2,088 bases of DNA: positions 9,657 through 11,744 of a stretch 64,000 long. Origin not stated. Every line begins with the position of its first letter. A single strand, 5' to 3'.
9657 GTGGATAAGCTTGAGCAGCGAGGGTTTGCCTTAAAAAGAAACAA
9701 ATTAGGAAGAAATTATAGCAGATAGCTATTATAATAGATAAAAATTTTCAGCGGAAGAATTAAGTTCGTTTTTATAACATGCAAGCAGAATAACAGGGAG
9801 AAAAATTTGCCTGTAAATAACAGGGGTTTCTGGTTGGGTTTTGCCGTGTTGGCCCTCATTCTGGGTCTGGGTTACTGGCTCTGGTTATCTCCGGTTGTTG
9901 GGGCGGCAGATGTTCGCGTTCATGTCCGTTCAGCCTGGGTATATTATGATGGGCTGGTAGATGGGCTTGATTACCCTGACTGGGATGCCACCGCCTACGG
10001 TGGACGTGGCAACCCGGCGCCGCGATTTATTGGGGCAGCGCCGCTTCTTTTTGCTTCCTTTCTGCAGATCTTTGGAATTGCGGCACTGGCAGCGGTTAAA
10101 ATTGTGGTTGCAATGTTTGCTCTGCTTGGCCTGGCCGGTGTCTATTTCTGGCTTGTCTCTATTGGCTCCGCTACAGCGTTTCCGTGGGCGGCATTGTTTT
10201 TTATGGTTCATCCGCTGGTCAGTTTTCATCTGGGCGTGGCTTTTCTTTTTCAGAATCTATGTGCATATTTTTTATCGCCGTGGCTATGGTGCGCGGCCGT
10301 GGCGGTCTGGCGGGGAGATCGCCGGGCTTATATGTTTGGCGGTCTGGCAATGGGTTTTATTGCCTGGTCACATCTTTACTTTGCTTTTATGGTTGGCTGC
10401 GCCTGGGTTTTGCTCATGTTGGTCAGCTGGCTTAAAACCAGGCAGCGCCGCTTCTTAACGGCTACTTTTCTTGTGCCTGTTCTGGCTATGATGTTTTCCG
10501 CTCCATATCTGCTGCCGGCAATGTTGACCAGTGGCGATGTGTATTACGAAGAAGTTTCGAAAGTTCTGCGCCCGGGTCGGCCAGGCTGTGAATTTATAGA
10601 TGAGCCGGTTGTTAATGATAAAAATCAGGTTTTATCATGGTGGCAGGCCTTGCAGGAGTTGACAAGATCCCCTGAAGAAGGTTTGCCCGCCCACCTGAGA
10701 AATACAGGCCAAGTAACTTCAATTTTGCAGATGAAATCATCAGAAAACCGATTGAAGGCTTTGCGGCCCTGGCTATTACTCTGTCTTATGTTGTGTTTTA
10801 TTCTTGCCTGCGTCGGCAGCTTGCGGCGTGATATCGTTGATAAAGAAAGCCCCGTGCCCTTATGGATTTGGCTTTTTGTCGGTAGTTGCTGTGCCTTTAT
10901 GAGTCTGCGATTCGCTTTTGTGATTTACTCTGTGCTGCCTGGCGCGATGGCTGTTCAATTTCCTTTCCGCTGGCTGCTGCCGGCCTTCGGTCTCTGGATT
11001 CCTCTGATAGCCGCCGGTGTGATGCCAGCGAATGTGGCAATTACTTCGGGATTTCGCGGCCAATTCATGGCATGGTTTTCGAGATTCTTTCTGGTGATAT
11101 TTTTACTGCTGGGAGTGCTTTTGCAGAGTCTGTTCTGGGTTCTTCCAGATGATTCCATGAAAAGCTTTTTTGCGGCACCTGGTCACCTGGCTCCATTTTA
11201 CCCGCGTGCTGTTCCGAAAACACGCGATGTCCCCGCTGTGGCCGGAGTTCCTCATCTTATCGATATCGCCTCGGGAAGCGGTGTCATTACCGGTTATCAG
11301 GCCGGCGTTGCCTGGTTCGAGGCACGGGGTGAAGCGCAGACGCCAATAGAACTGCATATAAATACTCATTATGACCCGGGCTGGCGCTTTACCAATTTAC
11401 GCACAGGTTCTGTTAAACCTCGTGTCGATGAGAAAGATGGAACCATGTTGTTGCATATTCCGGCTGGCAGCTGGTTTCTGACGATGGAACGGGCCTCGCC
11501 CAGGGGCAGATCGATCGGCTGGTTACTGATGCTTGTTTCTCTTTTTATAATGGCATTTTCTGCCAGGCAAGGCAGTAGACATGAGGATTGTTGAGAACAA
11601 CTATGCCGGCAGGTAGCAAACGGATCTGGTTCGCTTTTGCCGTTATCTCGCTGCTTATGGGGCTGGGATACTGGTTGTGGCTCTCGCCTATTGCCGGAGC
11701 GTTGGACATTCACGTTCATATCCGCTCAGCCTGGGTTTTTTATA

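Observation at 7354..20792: Envelope glycan or protein-glycosylation cluster built around three paralogous GT-C-like membrane proteins and a TMTC-like GT-C/TPR protein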

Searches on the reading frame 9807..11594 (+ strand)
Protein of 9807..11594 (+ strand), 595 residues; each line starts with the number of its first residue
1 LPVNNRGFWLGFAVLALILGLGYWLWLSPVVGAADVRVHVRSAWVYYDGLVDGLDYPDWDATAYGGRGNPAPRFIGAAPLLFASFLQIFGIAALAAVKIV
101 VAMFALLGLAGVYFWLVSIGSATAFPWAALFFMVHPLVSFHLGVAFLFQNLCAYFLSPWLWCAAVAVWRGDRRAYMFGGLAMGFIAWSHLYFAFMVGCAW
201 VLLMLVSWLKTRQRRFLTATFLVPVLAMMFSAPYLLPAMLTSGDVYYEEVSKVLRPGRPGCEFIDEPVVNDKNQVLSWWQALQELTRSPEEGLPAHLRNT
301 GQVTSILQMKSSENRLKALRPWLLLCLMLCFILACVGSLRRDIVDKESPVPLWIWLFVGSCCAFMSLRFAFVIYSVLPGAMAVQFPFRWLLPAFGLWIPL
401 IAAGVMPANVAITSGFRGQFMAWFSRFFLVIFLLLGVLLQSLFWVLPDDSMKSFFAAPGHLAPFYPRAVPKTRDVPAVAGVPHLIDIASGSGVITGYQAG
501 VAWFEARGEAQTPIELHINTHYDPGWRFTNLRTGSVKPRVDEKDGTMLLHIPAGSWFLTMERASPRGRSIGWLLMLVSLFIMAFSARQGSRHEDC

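Call 3: search_protein_families(library=pfam, proteins=[window:9807-11594:+], max_evalue=0.01)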
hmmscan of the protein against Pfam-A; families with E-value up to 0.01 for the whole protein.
window:9807-11594:+ (595 aa): 1 family
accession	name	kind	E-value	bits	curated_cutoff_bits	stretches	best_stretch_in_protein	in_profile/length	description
PF10131.15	PTPS_related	-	4.8e-05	22.5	26.4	1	83-254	12-185/621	6-pyruvoyl-tetrahydropterin synthase related domain; membrane protein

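Call 5: search_protein_families(library=ncbifam, proteins=[window:9807-11594:+], max_evalue=0.01)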
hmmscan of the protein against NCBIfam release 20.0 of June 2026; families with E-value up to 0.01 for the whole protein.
window:9807-11594:+ (595 aa): 0 families

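Call 10: find_homologous_proteins(query=window:9807-11594:+, max_evalue=0.001)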
Query window:9807-11594:+ (595 aa): 15 proteins with E <= 0.001 among 8000 candidates.
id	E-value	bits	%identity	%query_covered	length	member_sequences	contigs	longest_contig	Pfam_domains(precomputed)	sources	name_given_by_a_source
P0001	0.0e+0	1344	100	98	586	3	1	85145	PF10131.16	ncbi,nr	ncbi:MAG: hypothetical protein CVV42_06495 [Candidatus Riflebacteria bacterium HGW-Riflebacteria-2]|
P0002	8.3e-274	928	70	98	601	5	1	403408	PF10131.16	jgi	-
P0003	1.4e-264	898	66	99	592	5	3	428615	PF10131.16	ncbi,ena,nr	ncbi:MAG: hypothetical protein CVV41_02600 [Candidatus Riflebacteria bacterium HGW-Riflebacteria-1]|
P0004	7.2e-260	882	68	98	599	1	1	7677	PF10131.16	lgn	-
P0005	1.6e-256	871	65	96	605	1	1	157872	PF10131.16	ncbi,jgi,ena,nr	ncbi:MAG: hypothetical protein CVV42_06500 [Candidatus Riflebacteria bacterium HGW-Riflebacteria-2]|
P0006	3.0e-254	864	65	99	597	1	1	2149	PF10131.16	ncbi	-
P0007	4.6e-250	850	65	96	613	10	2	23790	-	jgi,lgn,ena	-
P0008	6.1e-243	826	64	98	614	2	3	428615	-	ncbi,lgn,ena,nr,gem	ncbi:MAG: hypothetical protein CVV41_02595 [Candidatus Riflebacteria bacterium HGW-Riflebacteria-1]|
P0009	1.0e-175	604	49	96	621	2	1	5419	-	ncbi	-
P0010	1.6e-174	600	49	96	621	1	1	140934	-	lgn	-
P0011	5.0e-154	532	45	98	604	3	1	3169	-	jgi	jgi:hypothetical protein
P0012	1.5e-153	531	44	97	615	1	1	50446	-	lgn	-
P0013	2.2e-150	520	43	98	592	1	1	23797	PF10131.16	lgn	-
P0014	6.5e-140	486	43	98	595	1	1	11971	-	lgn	-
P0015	6.8e-49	185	30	94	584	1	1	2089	-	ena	-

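Call 22: find_encoding_contigs(protein=P0003, flank=10000, max_places=3)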
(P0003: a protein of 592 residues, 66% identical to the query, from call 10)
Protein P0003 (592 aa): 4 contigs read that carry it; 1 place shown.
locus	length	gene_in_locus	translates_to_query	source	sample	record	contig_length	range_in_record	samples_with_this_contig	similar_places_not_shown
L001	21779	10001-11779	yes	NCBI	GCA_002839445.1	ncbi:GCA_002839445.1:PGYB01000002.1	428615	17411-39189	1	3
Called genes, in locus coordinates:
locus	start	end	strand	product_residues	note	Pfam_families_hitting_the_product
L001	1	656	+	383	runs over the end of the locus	PF03793:PASTA (weak)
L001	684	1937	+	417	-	PF07714:PK_Tyr_Ser-Thr, PF00069:Pkinase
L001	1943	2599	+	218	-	PF00834:Ribul_P_3_epim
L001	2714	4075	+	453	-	PF14559:TPR_19 (weak), PF13371:TPR_9, PF13428:TPR_14 (weak), PF13432:TPR_16, PF14559:TPR_19 (weak), PF12895:ANAPC3 (weak), PF14559:TPR_19 (weak), PF13432:TPR_16 (weak), +23 more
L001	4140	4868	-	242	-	PF06750:A24_N_bact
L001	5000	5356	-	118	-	PF07963:N_methyl, PF26697:ComGC_C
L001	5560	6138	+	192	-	PF08241:Methyltransf_11 (faint)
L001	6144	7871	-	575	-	-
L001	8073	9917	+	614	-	-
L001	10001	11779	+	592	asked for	PF10131:PTPS_related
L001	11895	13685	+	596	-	PF10131:PTPS_related (weak)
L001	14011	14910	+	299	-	PF13641:Glyco_tranf_2_3 (weak), PF00535:Glycos_transf_2, PF10111:Glyco_tranf_2_2 (weak)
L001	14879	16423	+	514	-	PF02310:B12-binding, PF04055:Radical_SAM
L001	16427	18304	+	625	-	PF13522:GATase_6, PF13537:GATase_7, PF00733:Asn_synthase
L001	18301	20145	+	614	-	PF13428:TPR_14 (faint), PF07719:TPR_2 (faint), PF00515:TPR_1 (faint), PF13181:TPR_8 (faint), PF13414:TPR_11 (faint), PF13431:TPR_17 (faint), PF14559:TPR_19 (faint), PF13432:TPR_16 (weak), +2 more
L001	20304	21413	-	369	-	PF13847:Methyltransf_31 (weak), PF08241:Methyltransf_11, PF13649:Methyltransf_25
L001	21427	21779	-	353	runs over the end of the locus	PF00437:T2SSE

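Call 23: find_encoding_contigs(protein=P0010, flank=10000, max_places=2)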
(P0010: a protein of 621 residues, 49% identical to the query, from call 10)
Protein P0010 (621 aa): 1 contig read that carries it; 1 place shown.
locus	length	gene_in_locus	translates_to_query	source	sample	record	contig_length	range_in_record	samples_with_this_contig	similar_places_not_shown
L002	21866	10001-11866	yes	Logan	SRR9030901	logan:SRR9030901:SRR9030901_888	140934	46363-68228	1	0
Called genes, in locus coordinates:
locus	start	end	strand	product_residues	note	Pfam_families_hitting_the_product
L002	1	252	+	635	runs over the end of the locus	PF05580:Peptidase_S55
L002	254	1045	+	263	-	PF02405:MlaE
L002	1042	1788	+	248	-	PF00005:ABC_tran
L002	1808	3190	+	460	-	PF02470:MlaD, PF28175:T4SS_LegC2C7 (weak), PF27164:Aq_493_lipo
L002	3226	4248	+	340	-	PF00710:Asparaginase, PF17763:Asparaginase_C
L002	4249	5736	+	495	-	PF07719:TPR_2 (faint), PF13428:TPR_14 (faint), PF14559:TPR_19 (faint), PF23914:TPR_CcmH_CycH (faint), PF13431:TPR_17 (weak)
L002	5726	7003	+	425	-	PF13485:Peptidase_MA_2 (weak), PF14559:TPR_19 (faint)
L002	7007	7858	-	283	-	PF13489:Methyltransf_23, PF08241:Methyltransf_11, PF08242:Methyltransf_12, PF13649:Methyltransf_25, PF13847:Methyltransf_31 (weak)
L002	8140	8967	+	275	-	-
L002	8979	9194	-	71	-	-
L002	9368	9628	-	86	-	-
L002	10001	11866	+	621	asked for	-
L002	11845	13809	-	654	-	PF13231:PMT_2 (weak)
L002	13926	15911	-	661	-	PF13231:PMT_2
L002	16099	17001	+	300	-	PF13641:Glyco_tranf_2_3 (weak), PF00535:Glycos_transf_2, PF10111:Glyco_tranf_2_2 (weak)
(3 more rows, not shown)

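Call 24: find_encoding_contigs(protein=P0012, flank=10000, max_places=2)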
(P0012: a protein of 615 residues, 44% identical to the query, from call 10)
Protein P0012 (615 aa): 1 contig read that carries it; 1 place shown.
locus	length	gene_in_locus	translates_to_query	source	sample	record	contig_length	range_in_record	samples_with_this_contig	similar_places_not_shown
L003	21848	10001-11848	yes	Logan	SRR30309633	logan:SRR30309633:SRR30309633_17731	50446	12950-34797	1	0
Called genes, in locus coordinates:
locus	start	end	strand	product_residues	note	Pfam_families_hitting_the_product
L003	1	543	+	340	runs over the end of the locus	PF00710:Asparaginase, PF17763:Asparaginase_C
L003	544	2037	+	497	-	PF07719:TPR_2 (faint), PF13414:TPR_11 (faint), PF13428:TPR_14 (faint), PF13431:TPR_17 (faint), PF14559:TPR_19 (faint), PF23914:TPR_CcmH_CycH (faint), PF00515:TPR_1 (weak)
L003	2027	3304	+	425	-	PF13485:Peptidase_MA_2 (faint), PF14559:TPR_19 (faint)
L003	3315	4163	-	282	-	PF13489:Methyltransf_23, PF08241:Methyltransf_11, PF08242:Methyltransf_12, PF13649:Methyltransf_25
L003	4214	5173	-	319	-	-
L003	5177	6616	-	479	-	PF03062:MBOAT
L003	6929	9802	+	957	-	-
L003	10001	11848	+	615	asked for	-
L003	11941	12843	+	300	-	PF13641:Glyco_tranf_2_3, PF00535:Glycos_transf_2, PF10111:Glyco_tranf_2_2 (weak)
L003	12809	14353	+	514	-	PF02310:B12-binding, PF04055:Radical_SAM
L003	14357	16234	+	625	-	PF13522:GATase_6, PF13537:GATase_7, PF00733:Asn_synthase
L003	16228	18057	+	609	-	PF13432:TPR_16 (faint), PF07719:TPR_2 (faint), PF14559:TPR_19 (faint), PF00515:TPR_1 (faint), PF13174:TPR_6 (faint), PF13181:TPR_8 (faint), PF13424:TPR_12 (faint), PF13428:TPR_14 (faint)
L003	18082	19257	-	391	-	PF08241:Methyltransf_11, PF13649:Methyltransf_25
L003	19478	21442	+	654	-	PF00515:TPR_1 (faint), PF07719:TPR_2 (faint), PF13414:TPR_11 (faint), PF13424:TPR_12 (faint), PF13428:TPR_14 (faint), PF13431:TPR_17 (faint), PF14559:TPR_19 (faint), PF13432:TPR_16 (weak), +2 more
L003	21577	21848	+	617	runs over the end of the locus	PF24575:TPR_Slam (faint), PF13428:TPR_14 (faint), PF13432:TPR_16 (faint), PF07719:TPR_2 (faint), PF13371:TPR_9 (faint), PF13424:TPR_12 (faint), PF13181:TPR_8 (faint), PF00515:TPR_1 (weak), +3 more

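Call 25: predict_structure(alignment_id=A2)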
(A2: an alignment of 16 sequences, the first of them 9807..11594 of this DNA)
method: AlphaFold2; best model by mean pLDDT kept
length: 595 residues; sequences in the alignment: 16
mean_pLDDT: 83.1   pTM: 0.87
mean pLDDT of the five models: 83.1, 81.8, 81.7, 81.2, 80.4
residues with pLDDT >= 90: 273; 70-90: 197; 50-70: 109; < 50: 16
segments of 3 or more residues with pLDDT < 50: 1-4, 410-413, 591-595
pLDDT, mean of each block of 10 residues (from residue 1): 68 92 75 66 84 67 65 72 92 90 95 92 92 89 75 96 94 94 94 95 97 96 96 86 59 76 89 87 73 64 58 75 93 93 66 95 96 89 87 96 79 68 91 86 63 62 64 70 91 93 92 93 87 90 89 94 85 95 77 39
secondary structure, 60 per line:
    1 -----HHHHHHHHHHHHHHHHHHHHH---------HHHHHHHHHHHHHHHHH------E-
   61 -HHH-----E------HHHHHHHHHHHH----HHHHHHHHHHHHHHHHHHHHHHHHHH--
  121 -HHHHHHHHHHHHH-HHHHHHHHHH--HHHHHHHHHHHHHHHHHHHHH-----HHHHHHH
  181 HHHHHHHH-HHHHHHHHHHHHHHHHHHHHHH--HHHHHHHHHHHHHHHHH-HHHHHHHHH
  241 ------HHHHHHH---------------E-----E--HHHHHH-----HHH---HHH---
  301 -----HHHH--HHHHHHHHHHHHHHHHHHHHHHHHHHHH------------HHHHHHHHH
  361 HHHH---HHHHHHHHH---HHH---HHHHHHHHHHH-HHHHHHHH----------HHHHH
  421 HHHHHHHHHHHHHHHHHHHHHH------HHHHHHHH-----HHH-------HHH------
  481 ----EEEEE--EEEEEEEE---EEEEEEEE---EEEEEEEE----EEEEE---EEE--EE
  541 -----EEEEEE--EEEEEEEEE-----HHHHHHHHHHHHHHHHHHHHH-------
elements in order: H6-26 H36-52 H77-88 H93-118 H122-134 H136-145 H148-168 H174-188 H190-211 H214-230 H232-240 H247-253 H278-283 H306-309 H312-339 H352-364 H368-376 H386-396 H398-405 H416-442 H449-456 E485-489 E492-499 E503-510 E514-521 E526-530 E534-536 E546-551 E554-562 H568-588

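Call 26: search_protein_representatives(alignment_id=A2)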
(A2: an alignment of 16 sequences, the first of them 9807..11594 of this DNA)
Query: 16 sequences, 593 profile positions. Proteins with E-value up to 0.001 (for the whole library): 4823; up to 1e-10: 1436; up to 1e-30: 36. The best 150 are listed.
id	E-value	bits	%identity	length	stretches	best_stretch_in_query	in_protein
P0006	3.8e-276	933.5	-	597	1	3-587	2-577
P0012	1.9e-256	868.4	-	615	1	4-589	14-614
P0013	5.4e-249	843.8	-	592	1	5-592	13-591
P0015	1.5e-179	614.5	-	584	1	3-589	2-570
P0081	4.1e-154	530.5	-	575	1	7-590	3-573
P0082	1.2e-120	419.9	-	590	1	6-587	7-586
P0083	1.3e-113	396.7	-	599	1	7-585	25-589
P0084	4.0e-109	381.9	-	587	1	6-587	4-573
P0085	8.3e-108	377.6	-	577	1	3-589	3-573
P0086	2.3e-104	366.2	-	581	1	4-583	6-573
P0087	1.6e-102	360.1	-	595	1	7-586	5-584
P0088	1.9e-101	356.6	-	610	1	6-588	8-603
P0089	2.1e-97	343.2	-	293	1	303-589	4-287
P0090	4.9e-92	325.5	-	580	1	14-583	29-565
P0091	2.0e-91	323.5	-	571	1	17-589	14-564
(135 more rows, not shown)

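Call 30: fold_search(model_id=the predicted structure, library=pdb)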
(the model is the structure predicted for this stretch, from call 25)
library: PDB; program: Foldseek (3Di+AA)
matches with E <= 10: 594; with E <= 0.001: 15
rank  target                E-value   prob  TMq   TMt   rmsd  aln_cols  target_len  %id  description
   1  8pn9_A                2.3e-05  1.00  0.44  0.40  14.4       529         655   14  Structure of human oligosaccharyltransferase OST-A complex bound to NGI-1 (released 2024-05-08)
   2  3wak                  8.6e-05  1.00  0.43  0.31  16.2       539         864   13  Crystal structure of the Archaeoglobus fulgidus oligosaccharyltransferase (O29867_ARCFU) in the apo form (released 2013-10-30)
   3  3waj                  9.0e-05  1.00  0.41  0.32  18.2       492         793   13  Crystal structure of the Archaeoglobus fulgidus oligosaccharyltransferase (O29867_ARCFU) complex with Zn and sulfate (released 2013-10-30)
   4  9n9j_I                1.2e-04  1.00  0.38  0.33  21.1       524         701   13  Structure of a GRP94 folding intermediate engaged with a CCDC134- and FKBP11-bound secretory translocon (released 2025-11-19)
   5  6gxc_A                1.5e-04  1.00  0.39  0.33  12.1       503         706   12  Bacterial oligosaccharyltransferase PglB in complex with an inhibitory peptide and a reactive lipid-linked oligosaccha (released 2018-11-14)
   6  6wby                  2.8e-04  1.00  0.38  0.20   9.9       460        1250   16  Single-Particle Cryo-EM Structure of Arabinofuranosyltransferase AftD from Mycobacteria, Mutant R1389S Class 2 (released 2020-05-13)
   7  5f15                  3.5e-04  1.00  0.36  0.39  16.2       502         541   13  Crystal Structure of ArnT from Cupriavidus metallidurans bound to Undecaprenyl phosphate (released 2016-02-17)
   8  6c26_A                4.6e-04  1.00  0.41  0.38  15.0       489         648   11  The Cryo-EM structure of a eukaryotic oligosaccharyl transferase complex (released 2018-01-31)
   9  8agc_A                5.3e-04  1.00  0.42  0.37  13.3       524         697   12  Structure of yeast oligosaccharylransferase complex with lipid-linked oligosaccharide and non-acceptor peptide bound (released 2022-12-07)
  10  8agb_A                5.3e-04  1.00  0.42  0.39  16.4       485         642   12  Structure of yeast oligosaccharylransferase complex with lipid-linked oligosaccharide bound (released 2022-12-07)
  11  7e9s_A                5.8e-04  1.00  0.45  0.33  10.8       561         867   12  Archaeal oligosaccharyltransferase AglB from Archaeoglobus fulgidus in complex with an inhibitory peptide and a dolich (released 2021-09-08)
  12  5ezm                  6.9e-04  1.00  0.32  0.35  20.4       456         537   12  Crystal Structure of ArnT from Cupriavidus metallidurans in the apo state (released 2016-02-17)
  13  5ogl_A                7.5e-04  1.00  0.38  0.33  12.2       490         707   12  Structure of bacterial oligosaccharyltransferase PglB in complex with an acceptor peptide and an lipid-linked oligosac (released 2017-10-25)
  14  7oci_F                9.0e-04  1.00  0.40  0.38  13.6       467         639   11  Cryo-EM structure of yeast Ost6p containing oligosaccharyltransferase complex (released 2022-02-16)
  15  5gmy_A                9.0e-04  1.00  0.38  0.28  20.9       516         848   13  Crystal structure of the Archaeoglobus fulgidus oligosaccharyltransferase (O29867_ARCFU) tethered with an acceptor pep (released 2017-02-01)
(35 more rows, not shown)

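Call 31: search_solved_structures(query=A2, max_evalue=10)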
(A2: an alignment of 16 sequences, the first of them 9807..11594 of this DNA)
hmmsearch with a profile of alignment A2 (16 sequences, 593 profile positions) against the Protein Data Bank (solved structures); distinct sequences matched with E-value up to 10: 0.
